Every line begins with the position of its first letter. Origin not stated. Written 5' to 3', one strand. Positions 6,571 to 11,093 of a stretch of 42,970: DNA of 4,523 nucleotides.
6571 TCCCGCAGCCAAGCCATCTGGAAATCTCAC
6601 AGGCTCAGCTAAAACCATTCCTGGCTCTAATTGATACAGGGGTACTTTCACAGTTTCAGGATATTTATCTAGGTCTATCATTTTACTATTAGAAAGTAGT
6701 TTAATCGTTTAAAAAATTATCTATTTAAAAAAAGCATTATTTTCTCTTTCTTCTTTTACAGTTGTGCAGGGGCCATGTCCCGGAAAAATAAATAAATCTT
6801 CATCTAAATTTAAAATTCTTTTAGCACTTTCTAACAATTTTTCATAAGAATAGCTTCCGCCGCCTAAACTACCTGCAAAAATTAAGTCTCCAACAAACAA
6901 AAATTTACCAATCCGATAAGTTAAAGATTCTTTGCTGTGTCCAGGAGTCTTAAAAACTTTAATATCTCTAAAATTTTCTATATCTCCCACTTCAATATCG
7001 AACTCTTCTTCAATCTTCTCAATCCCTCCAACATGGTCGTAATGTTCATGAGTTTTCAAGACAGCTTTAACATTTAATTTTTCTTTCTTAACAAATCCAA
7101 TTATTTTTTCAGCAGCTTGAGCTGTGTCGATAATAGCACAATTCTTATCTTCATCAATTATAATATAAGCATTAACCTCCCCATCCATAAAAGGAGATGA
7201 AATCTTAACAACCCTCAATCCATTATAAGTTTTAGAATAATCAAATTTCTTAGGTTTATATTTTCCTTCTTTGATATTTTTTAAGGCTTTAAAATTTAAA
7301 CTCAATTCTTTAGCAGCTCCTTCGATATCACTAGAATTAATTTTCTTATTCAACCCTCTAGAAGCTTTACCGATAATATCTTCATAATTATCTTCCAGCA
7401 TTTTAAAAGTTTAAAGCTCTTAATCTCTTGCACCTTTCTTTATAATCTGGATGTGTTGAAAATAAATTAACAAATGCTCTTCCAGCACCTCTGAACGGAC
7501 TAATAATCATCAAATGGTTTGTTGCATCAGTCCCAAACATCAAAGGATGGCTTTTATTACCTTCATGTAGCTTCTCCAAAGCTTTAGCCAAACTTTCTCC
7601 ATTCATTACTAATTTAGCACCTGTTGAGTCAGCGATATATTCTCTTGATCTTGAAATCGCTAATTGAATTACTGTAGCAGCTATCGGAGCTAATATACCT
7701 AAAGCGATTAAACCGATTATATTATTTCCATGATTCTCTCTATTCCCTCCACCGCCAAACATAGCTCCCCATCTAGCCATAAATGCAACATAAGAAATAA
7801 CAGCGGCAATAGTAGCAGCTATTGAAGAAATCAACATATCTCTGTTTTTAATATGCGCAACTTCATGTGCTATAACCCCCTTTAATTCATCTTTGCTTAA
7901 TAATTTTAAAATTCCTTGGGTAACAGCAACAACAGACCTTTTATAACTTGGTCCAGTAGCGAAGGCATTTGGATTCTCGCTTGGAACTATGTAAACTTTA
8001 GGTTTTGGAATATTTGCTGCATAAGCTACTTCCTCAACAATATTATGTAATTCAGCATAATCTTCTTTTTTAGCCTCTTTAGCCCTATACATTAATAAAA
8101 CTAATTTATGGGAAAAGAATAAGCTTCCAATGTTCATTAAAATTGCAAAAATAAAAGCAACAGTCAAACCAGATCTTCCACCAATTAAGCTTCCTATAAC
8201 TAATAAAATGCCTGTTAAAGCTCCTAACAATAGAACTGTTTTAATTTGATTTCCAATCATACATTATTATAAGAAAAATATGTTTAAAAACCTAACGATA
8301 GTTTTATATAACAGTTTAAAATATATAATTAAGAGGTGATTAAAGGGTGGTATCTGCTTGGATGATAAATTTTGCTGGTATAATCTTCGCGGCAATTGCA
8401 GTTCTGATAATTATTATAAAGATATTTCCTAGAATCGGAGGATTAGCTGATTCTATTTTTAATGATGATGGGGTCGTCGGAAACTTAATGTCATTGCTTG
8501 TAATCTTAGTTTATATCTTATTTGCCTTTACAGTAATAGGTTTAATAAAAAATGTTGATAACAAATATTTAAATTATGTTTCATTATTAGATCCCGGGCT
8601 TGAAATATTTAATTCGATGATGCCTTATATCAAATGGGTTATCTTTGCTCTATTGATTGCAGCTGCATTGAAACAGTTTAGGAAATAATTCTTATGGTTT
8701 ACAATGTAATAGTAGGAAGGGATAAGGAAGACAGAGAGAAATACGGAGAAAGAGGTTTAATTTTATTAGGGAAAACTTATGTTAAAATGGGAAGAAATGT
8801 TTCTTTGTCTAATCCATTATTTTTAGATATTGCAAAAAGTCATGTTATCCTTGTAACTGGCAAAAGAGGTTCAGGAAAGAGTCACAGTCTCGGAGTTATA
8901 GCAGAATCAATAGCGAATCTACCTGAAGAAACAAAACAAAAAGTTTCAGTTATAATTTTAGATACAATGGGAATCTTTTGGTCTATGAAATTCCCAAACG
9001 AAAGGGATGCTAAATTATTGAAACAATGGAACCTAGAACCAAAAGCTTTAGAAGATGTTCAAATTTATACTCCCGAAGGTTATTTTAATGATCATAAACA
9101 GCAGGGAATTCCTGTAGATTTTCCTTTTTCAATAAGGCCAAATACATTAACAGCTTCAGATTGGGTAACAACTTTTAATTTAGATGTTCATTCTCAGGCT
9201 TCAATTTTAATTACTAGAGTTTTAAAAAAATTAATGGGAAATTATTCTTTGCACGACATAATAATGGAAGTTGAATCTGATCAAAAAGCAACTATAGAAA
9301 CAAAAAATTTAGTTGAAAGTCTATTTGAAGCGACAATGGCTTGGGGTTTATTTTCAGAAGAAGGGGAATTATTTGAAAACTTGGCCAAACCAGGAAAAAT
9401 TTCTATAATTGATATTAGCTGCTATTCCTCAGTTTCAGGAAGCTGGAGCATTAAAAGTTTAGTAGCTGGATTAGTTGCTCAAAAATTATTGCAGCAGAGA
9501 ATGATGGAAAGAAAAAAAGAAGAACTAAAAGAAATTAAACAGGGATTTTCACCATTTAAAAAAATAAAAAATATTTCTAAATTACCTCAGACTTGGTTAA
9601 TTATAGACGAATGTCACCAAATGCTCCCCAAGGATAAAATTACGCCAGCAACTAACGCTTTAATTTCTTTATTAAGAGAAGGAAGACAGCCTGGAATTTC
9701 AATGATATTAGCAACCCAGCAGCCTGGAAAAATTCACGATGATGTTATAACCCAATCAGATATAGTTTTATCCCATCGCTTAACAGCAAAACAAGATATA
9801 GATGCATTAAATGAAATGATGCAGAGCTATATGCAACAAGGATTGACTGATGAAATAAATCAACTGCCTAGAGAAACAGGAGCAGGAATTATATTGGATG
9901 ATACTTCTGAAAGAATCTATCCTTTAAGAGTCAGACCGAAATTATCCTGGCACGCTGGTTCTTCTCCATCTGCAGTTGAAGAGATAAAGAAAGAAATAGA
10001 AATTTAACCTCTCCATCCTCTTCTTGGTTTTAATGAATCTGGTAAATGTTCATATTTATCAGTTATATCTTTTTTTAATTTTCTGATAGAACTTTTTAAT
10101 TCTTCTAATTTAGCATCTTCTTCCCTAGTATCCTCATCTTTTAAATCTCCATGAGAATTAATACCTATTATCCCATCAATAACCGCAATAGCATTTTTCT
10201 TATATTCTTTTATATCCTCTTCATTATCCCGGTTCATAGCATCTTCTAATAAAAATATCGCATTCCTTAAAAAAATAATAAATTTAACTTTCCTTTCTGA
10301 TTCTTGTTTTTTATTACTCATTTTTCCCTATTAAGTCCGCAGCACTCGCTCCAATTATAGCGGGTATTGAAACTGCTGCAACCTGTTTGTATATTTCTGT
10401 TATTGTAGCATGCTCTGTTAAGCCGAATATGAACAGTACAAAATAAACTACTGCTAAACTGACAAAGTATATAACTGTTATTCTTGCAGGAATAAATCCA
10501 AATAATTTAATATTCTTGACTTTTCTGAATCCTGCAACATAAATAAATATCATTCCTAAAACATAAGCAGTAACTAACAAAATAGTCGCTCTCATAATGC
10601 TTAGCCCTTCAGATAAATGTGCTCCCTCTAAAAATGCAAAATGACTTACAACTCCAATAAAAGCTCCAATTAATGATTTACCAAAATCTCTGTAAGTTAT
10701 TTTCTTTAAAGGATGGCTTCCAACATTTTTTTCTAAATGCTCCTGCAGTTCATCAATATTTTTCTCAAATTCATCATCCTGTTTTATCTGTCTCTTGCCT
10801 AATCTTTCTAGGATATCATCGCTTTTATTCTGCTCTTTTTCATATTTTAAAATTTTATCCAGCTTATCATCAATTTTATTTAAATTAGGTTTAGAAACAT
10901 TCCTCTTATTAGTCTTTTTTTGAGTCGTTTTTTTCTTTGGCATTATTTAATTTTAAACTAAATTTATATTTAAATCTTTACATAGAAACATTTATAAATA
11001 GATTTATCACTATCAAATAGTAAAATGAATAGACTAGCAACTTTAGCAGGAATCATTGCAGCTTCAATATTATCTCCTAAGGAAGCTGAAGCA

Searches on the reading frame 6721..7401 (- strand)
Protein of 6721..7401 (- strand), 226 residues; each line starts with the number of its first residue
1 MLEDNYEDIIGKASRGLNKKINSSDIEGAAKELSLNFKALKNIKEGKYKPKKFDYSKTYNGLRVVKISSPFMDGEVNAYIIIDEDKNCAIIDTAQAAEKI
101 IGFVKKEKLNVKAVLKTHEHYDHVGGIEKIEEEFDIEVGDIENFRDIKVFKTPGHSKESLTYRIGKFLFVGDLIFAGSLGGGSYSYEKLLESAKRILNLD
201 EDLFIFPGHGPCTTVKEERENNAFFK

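Call 66: search_protein_families(library=pfam, proteins=[window:6721-7401:-], max_evalue=0.0001)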
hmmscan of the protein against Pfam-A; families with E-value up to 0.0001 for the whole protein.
window:6721-7401:- (226 aa): 1 family
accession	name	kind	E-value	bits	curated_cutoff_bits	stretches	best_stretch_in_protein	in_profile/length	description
PF00753.33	Lactamase_B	-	5.1e-21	75.9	22.7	2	74-138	4-71/196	Metallo-beta-lactamase superfamily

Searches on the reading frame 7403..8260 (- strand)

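Call 66: search_protein_families(library=pfam, proteins=[window:7403-8260:-], max_evalue=0.0001)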
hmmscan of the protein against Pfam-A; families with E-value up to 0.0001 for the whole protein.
window:7403-8260:- (285 aa): 2 families
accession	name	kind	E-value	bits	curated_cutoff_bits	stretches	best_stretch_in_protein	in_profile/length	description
PF01435.24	Peptidase_M48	-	3.7e-39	134.9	20.3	1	69-282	5-184/186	Peptidase family M48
PF05569.17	Peptidase_M56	-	2e-05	24.4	31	1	37-151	107-218/296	BlaR1 peptidase M56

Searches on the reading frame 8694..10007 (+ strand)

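Call 66: search_protein_families(library=pfam, proteins=[window:8694-10007:+], max_evalue=0.0001)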
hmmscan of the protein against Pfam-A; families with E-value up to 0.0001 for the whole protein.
window:8694-10007:+ (437 aa): 4 families
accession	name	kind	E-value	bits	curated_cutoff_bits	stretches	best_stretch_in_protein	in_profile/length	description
PF01935.23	DUF87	-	7.5e-12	46.3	23.2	1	41-245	13-205/220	Helicase HerA, central domain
PF05707.18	Zot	-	1.1e-07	32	20.3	1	257-361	36-145/197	Zonular occludens toxin (Zot)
PF10412.15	TrwB_AAD_bind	-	1.8e-06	27.6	20.5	0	295-348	241-287/387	Type IV secretion-system coupling protein DNA-binding domain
PF00004.35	AAA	-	4.5e-05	24.4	21.2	0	254-355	11-123/131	ATPase family associated with various cellular activities (AAA)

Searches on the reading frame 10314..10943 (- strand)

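Call 67: search_protein_families(library=pfam, proteins=[window:10314-10943:-], max_evalue=0.0001)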
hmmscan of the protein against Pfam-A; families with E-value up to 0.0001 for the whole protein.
window:10314-10943:- (209 aa): 1 family
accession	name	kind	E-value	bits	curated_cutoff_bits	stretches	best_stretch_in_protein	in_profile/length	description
PF09622.15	DUF2391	-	5.9e-11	42.7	22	1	48-205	116-274/275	Putative integral membrane protein (DUF2391)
